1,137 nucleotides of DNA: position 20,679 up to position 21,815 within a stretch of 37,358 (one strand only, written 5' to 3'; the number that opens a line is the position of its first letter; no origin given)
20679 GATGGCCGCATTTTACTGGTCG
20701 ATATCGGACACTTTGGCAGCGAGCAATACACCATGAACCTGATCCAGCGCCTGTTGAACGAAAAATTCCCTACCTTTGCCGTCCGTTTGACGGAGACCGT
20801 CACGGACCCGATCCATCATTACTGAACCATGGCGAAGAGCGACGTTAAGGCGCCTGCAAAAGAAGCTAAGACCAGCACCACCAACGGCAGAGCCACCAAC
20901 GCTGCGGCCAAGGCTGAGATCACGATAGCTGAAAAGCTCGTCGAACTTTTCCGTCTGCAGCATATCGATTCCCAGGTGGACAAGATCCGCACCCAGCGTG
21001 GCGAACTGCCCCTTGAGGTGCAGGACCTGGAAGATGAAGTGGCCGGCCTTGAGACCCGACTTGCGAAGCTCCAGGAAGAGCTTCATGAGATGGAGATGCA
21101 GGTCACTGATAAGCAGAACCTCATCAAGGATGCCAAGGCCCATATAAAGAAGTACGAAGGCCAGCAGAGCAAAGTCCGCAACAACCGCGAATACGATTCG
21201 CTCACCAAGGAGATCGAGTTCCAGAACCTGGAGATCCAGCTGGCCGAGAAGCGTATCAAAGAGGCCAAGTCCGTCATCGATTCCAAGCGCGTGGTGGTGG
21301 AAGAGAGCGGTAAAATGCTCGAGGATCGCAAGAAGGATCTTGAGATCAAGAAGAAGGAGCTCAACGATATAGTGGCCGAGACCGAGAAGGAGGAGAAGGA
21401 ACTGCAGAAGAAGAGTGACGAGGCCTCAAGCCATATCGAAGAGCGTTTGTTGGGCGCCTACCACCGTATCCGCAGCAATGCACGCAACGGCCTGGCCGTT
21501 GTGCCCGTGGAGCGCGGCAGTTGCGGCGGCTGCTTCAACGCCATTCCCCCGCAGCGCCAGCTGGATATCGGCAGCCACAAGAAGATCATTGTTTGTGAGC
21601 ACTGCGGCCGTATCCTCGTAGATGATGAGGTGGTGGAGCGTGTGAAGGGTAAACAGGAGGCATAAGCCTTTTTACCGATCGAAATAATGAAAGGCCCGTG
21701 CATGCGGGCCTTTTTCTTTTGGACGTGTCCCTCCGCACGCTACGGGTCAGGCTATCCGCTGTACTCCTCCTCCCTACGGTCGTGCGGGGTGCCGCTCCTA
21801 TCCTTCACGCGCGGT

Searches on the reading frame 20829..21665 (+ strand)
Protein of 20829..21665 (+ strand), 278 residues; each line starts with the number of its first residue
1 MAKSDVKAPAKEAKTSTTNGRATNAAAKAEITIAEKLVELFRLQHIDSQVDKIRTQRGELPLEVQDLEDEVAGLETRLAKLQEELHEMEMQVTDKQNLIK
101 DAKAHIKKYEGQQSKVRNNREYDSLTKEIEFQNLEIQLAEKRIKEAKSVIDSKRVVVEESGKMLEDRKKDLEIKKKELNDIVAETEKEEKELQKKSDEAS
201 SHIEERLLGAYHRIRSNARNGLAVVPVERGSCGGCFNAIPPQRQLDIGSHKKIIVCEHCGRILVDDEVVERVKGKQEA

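Call 13: find_encoding_contigs(protein=window:20829-21665:+, flank=10000, max_places=6)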
Protein window:20829-21665:+ (278 aa): 5 contigs read that carry it; 2 places shown.
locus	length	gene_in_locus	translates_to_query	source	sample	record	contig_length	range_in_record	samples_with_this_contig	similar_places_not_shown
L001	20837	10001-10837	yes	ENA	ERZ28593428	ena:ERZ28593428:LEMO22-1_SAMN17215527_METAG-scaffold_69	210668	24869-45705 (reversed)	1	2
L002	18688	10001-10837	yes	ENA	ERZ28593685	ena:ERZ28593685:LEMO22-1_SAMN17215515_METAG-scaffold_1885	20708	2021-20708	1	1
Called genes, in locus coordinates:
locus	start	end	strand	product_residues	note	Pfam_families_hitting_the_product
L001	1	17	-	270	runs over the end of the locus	PF00149:Metallophos, PF12850:Metallophos_2 (faint)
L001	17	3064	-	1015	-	PF01433:Peptidase_M1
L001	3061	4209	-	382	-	PF00578:AhpC-TSA, PF08534:Redoxin, PF00085:Thioredoxin, PF13098:Thioredoxin_2 (weak), PF13905:Thioredoxin_8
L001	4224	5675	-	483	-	PF02934:GatB_N, PF02637:GatB_Yqey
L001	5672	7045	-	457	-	PF18962:Por_Secre_tail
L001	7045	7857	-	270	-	PF01048:PNP_UDP_1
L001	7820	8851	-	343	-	PF02606:LpxK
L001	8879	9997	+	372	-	PF01784:DUF34_NIF3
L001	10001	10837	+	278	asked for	-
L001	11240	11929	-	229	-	PF01210:NAD_Gly3P_dh_N (faint), PF02254:TrkA_N, PF03721:UDPG_MGDP_dh_N (weak), PF03807:F420_oxidored (faint)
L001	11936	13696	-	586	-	PF02386:TrkH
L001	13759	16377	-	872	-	-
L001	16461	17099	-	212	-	PF01351:RNase_HII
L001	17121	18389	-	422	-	PF13439:Glyco_transf_4, PF13579:Glyco_trans_4_4 (weak), PF20706:GT4-conflict (faint), PF00534:Glycos_transf_1, PF13692:Glyco_trans_1_4, PF13524:Glyco_trans_1_2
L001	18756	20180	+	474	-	PF01943:Polysacc_synt, PF13440:Polysacc_synt_3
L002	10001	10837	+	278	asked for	-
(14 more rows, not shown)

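Call 14: search_protein_families(library=pfam, proteins=[window:20829-21665:+])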
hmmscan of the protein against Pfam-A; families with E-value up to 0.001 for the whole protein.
window:20829-21665:+ (278 aa): 3 families
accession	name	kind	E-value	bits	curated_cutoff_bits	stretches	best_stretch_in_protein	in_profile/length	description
PF02591.20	Zn_ribbon_9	-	8.2e-13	48.7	29.1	1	231-263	1-33/33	C4-type zinc ribbon domain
PF19220.6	Rod_CreS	-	0.00022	20.8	100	1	43-205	15-174/359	Crescentin, rod domain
PF13166.12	AAA_13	-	0.00038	19.7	36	1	27-113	388-473/713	AAA domain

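Call 40: find_homologous_proteins(query=window:20829-21665:+, max_evalue=1e-30)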
Query window:20829-21665:+ (278 aa): 8000 proteins with E <= 1e-30 among 8000 candidates; the best 120 are listed.
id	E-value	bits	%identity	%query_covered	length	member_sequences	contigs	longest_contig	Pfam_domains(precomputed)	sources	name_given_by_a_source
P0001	9.3e-158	542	93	100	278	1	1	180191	PF02591.21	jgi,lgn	jgi:predicted nucleic acid-binding Zn-ribbon protein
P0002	1.2e-142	492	87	99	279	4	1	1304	PF24481.3,PF02591.21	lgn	-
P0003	2.4e-139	481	85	99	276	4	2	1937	PF02591.21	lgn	-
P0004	3.9e-137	474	83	99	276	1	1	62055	PF02591.21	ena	-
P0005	5.5e-137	474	83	98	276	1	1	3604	PF02591.21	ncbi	-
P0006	7.1e-137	473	84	98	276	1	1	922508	PF24481.3,PF02591.21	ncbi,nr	ncbi:MAG: hypothetical protein IPL52_12375 [Flavobacteriales bacterium]|nr:hypothetical protein [Fla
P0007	3.4e-136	471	84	99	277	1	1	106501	PF02591.21,PF19220.7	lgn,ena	-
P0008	5.3e-136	470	84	98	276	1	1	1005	PF02591.21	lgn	-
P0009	1.8e-135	469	83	99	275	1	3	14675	PF02591.21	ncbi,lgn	-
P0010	3.0e-134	465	83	99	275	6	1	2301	PF02591.21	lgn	-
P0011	5.2e-134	464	82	98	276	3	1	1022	PF02591.21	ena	-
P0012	8.5e-134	463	81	99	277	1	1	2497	PF02591.21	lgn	-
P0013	1.2e-133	463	81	99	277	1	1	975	PF02591.21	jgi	jgi:predicted nucleic acid-binding Zn-ribbon protein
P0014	1.3e-133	463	81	99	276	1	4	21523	PF02591.21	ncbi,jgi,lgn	jgi:predicted nucleic acid-binding Zn-ribbon protein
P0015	5.2e-133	461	82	99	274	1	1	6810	PF02591.21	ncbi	-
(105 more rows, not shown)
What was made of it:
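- On Flavo-1 (Rfam RF01705): The window is from a Flavobacteriales-type metagenome scaffold (calls 13, 40).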

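Call 41: find_encoding_contigs(protein=P0001, flank=10000, max_places=1)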
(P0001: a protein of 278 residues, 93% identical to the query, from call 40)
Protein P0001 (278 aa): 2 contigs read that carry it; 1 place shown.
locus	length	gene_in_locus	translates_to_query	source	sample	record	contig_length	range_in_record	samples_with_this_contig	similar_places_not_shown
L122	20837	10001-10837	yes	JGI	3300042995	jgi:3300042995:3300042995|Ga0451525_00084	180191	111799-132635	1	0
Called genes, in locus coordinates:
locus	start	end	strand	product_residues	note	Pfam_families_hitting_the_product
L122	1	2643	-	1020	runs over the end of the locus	PF01433:Peptidase_M1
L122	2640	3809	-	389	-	PF00578:AhpC-TSA, PF08534:Redoxin, PF13098:Thioredoxin_2 (weak), PF00085:Thioredoxin (weak), PF13905:Thioredoxin_8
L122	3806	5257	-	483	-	PF02934:GatB_N, PF02637:GatB_Yqey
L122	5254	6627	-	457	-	PF18962:Por_Secre_tail (weak)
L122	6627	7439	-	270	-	PF01048:PNP_UDP_1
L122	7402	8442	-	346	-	PF02606:LpxK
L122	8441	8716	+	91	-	PF15919:HicB_lk_antitox (weak)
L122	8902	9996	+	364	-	PF01784:DUF34_NIF3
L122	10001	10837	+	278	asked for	PF02591:Zn_ribbon_9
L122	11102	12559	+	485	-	PF00171:Aldedh, PF07368:DUF1487 (faint)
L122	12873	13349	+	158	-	-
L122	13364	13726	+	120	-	PF09966:DUF2200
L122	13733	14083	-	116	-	-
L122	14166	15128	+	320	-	PF00171:Aldedh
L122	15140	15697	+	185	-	-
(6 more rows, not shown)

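Call 42: find_encoding_contigs(protein=P0006, flank=10000, max_places=1)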
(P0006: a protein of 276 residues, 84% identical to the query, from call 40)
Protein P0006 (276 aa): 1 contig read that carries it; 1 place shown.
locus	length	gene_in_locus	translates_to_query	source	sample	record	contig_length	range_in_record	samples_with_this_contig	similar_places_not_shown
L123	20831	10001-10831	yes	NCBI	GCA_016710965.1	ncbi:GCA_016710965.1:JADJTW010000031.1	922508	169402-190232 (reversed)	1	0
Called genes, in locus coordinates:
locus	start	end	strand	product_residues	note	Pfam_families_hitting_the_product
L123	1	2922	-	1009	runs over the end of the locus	PF01433:Peptidase_M1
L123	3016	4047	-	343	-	PF00578:AhpC-TSA, PF08534:Redoxin, PF00085:Thioredoxin (weak), PF13098:Thioredoxin_2 (weak), PF13905:Thioredoxin_8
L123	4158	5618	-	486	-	PF02934:GatB_N, PF02637:GatB_Yqey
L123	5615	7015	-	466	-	PF18962:Por_Secre_tail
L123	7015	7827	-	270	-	PF01048:PNP_UDP_1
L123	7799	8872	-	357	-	PF02606:LpxK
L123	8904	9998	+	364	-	PF01784:DUF34_NIF3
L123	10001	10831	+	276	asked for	PF24481:CT398_CC (faint), PF02591:Zn_ribbon_9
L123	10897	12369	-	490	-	-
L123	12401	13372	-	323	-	-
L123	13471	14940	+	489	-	PF00587:tRNA-synt_2b, PF03129:HGTP_anticodon, PF09180:ProRS-C_1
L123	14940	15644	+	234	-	-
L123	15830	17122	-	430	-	PF08245:Mur_ligase_M, PF02875:Mur_ligase_C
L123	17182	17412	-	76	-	-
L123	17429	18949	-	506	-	PF03781:FGE-sulfatase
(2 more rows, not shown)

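Call 43: find_encoding_contigs(protein=P0007, flank=10000, max_places=1)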
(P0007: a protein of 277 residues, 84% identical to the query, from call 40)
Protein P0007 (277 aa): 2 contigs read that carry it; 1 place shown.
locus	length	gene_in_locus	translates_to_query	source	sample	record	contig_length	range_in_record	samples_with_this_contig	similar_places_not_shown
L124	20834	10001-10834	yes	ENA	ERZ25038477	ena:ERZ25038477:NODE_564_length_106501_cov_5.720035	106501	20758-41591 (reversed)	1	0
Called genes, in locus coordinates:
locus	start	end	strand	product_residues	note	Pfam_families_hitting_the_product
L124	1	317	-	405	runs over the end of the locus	PF07690:MFS_1, PF00083:Sugar_tr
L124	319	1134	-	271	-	PF00149:Metallophos (weak)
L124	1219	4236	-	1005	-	PF01433:Peptidase_M1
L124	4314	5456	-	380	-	PF00578:AhpC-TSA, PF08534:Redoxin, PF00085:Thioredoxin (weak), PF13098:Thioredoxin_2 (weak), PF13905:Thioredoxin_8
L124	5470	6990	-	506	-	PF02934:GatB_N, PF02637:GatB_Yqey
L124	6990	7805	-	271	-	PF01048:PNP_UDP_1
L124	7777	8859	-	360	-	PF02606:LpxK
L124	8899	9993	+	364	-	PF01784:DUF34_NIF3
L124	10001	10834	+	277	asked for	PF19220:Rod_CreS (weak), PF02591:Zn_ribbon_9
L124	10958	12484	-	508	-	PF03349:Toluene_X (weak)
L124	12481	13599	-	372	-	-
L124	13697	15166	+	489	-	PF00587:tRNA-synt_2b, PF03129:HGTP_anticodon, PF09180:ProRS-C_1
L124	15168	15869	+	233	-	-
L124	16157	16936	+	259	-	PF02563:Poly_export, PF10531:SLBB (weak), PF22461:SLBB_2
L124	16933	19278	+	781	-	PF02706:Wzz, PF13807:GNVR, PF01656:CbiA, PF10609:ParA (faint), PF13614:AAA_31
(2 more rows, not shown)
